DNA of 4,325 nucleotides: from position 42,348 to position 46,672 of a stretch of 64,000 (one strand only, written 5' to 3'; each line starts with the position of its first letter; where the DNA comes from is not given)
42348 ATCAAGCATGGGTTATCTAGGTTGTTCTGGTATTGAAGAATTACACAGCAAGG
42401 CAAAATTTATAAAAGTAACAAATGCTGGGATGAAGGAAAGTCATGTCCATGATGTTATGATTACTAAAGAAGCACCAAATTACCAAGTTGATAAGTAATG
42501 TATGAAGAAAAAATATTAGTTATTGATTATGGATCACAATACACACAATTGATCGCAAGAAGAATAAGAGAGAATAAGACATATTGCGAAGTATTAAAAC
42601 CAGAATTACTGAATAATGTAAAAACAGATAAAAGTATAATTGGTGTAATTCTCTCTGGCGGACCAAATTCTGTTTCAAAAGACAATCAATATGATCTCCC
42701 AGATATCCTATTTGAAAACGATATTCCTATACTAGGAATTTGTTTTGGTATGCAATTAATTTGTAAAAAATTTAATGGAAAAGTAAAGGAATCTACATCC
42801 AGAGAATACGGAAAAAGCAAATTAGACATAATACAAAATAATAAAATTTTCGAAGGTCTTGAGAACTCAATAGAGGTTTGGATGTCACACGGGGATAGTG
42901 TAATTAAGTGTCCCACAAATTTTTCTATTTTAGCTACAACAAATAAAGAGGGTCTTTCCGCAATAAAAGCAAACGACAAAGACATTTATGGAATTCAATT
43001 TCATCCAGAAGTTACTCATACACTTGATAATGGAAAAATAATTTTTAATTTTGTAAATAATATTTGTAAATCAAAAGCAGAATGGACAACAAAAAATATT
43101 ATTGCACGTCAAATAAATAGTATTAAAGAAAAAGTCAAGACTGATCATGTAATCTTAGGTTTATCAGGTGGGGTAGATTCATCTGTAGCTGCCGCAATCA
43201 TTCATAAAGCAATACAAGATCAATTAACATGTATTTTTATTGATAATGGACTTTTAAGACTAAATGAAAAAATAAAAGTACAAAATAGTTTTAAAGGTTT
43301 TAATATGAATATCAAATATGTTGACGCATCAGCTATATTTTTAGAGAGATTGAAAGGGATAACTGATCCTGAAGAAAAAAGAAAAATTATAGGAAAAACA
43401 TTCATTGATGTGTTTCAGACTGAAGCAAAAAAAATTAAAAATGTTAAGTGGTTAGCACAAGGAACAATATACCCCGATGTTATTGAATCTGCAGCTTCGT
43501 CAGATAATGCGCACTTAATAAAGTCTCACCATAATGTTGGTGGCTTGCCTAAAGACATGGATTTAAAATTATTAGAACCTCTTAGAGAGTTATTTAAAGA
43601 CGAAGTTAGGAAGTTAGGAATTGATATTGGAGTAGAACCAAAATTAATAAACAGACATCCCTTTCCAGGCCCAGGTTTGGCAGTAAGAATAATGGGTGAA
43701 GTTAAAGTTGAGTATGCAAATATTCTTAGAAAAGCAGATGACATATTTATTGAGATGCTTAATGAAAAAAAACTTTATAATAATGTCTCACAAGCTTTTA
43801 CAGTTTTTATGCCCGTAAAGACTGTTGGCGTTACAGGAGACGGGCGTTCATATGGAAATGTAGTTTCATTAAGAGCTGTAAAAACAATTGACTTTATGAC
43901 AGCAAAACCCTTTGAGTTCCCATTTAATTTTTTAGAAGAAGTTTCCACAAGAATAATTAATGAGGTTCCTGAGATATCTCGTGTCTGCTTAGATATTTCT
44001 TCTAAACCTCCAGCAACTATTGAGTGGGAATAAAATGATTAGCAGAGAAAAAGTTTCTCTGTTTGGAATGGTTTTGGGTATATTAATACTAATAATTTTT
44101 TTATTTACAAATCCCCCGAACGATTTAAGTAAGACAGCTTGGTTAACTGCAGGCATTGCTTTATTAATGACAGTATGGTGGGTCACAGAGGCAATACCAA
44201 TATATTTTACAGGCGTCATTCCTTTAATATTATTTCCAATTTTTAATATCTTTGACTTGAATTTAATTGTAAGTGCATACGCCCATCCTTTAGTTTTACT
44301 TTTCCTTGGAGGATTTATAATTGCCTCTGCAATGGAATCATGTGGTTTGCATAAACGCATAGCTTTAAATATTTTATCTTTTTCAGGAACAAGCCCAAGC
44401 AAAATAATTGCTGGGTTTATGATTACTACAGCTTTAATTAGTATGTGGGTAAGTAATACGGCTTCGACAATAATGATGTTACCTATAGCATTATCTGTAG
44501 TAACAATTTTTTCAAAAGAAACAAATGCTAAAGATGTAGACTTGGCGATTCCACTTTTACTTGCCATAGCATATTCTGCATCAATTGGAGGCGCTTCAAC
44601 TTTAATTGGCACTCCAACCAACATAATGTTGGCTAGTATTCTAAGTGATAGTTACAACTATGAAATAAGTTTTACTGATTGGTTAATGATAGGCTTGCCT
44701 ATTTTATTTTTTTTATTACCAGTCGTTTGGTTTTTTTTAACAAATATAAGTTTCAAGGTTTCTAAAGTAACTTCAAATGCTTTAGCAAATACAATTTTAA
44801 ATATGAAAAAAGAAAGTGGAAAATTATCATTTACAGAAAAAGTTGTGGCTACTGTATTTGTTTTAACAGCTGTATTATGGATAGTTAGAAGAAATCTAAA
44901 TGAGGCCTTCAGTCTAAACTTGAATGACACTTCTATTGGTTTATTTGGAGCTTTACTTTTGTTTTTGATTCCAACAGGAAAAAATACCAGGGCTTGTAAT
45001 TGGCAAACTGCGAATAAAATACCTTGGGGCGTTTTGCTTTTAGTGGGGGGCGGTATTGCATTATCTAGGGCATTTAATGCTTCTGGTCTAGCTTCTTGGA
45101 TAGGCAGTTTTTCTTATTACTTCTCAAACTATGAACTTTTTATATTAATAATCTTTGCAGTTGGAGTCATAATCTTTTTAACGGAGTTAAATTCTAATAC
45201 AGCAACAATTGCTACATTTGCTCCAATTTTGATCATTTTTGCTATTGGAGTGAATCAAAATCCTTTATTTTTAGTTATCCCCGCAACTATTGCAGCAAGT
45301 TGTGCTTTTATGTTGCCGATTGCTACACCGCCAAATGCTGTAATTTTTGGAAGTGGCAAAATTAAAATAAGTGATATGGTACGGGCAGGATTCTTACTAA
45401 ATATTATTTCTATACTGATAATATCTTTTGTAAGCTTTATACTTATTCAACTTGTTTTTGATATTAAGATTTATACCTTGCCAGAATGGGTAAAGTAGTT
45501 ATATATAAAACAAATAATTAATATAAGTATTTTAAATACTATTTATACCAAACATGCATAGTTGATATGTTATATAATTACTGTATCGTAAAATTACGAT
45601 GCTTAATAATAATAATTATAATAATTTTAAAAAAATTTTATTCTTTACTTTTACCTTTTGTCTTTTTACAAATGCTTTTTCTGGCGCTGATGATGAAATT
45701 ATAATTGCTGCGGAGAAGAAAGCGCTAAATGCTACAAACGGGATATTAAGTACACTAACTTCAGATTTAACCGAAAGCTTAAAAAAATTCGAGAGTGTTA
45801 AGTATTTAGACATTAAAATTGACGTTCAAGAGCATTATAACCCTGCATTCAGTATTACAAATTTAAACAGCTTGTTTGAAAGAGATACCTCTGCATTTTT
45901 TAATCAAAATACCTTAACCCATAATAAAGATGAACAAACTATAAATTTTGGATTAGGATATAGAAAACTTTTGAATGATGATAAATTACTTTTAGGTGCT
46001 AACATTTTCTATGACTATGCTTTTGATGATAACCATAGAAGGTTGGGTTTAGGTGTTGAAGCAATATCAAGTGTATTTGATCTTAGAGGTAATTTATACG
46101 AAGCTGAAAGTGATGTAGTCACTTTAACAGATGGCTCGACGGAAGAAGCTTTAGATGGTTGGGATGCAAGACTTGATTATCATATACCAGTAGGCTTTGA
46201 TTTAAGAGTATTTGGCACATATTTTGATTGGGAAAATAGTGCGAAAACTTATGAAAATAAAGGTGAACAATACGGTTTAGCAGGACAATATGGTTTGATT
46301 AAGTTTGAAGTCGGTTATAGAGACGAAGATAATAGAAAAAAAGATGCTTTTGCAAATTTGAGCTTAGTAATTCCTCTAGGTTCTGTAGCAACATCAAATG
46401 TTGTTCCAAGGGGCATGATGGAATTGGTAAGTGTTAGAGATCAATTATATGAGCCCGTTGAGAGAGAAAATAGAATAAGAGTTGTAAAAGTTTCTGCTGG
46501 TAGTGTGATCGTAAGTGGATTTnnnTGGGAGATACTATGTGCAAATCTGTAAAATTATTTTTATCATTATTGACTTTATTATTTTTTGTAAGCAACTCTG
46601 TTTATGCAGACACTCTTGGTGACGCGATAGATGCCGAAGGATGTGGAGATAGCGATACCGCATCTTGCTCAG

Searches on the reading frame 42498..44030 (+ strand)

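Call 47: search_protein_families(library=ncbifam, proteins=[window:42498-44030:+], max_evalue=0.00001)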
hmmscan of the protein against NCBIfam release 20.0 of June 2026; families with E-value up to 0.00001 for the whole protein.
window:42498-44030:+ (511 aa): 34 families (the best 25 are shown)
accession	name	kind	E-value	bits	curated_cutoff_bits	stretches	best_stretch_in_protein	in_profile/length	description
NF000848.1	PRK00074.1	equivalog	1.8e-226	752.7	400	1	6-511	1-512/512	glutamine-hydrolyzing GMP synthase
TIGR00884.1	guaA_Cterm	equivalog_domain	3.1e-140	466.8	338.75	1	200-511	1-310/310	glutamine-hydrolyzing GMP synthase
TIGR00888.1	guaA_Nterm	equivalog_domain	2e-66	223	172.15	1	6-192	1-187/188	glutamine-hydrolyzing GMP synthase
NF001975.0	PRK00758.1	equivalog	7.1e-50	169.2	198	1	5-192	3-184/185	GMP synthase subunit A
NF010081.0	PRK13566.1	equivalog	2.5e-20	72.3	645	1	4-192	529-719/729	anthranilate synthase component I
NF006562.0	PRK09065.1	equivalog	2.3e-19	69.9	205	1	14-181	24-199/242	glutamine amidotransferase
NF005367.0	PRK06895.1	equivalog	2.3e-17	63.5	265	1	5-187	3-187/190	anthranilate synthase component II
NF011201.0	PRK14607.1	equivalog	4.3e-16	58.7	670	1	72-202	70-199/534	bifunctional anthranilate synthase component II/anthranilate phosphoribosyltransferase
TIGR01815.1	TrpE-clade3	equivalog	1.1e-15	56.7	739.15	1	4-194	517-709/717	anthranilate synthase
TIGR00566.1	trpG_papA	subfamily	2.3e-15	56.9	121.05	1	6-187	2-191/192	glutamine amidotransferase of anthranilate synthase or aminodeoxychorismate synthase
NF005849.0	PRK07765.1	equivalog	8.6e-15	54.6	308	1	5-207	2-209/219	aminodeoxychorismate/anthranilate synthase component II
NF041322.1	Anth_synII_Halo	equivalog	1.2e-13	51.1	320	1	48-188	43-189/190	anthranilate synthase component II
NF005799.0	PRK07649.1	equivalog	3e-13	49.8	327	1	71-192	68-191/195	aminodeoxychorismate/anthranilate synthase component II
NF005072.0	PRK06490.1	equivalog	3.5e-13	49.1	339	1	17-176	28-191/251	glutamine amidotransferase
NF005743.0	PRK07567.1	equivalog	2.7e-12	46.5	264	1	46-172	51-192/245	glutamine amidotransferase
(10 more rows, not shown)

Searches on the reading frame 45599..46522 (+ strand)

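Call 47: search_protein_families(library=ncbifam, proteins=[window:45599-46522:+], max_evalue=0.00001)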
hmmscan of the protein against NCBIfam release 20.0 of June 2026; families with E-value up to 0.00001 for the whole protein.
window:45599-46522:+ (308 aa): 6 families
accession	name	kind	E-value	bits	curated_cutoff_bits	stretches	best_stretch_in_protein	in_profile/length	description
NF033423.1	inverse_SinH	equivalog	1.4e-16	60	999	1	51-198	95-240/730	intimin-like inverse autotransporter SinH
NF040980.1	Ve_Inv_Crono_N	equivalog_domain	9.2e-11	41.3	710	1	52-198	85-230/350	inverse autotransporter invasin Inv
NF007556.1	PRK10177.1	equivalog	2.5e-10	39.5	508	1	51-197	94-236/454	YchO/YchP family invasin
NF040981.1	Ve_YrIlm_NTERM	equivalog_domain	1.1e-08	34.2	750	1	70-293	164-397/477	YrIlm family inverse autotransporter adhesin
NF040978.1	Ve_IatC_Nterm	equivalog_domain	9.5e-08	30.1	2400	1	44-199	168-322/1065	inverse autotransporter adhesin IatC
NF040979.1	Ve_Ilp_Nterm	equivalog_domain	3.5e-06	25.7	1125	1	44-198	180-336/550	inverse autotransporter adhesin Ilp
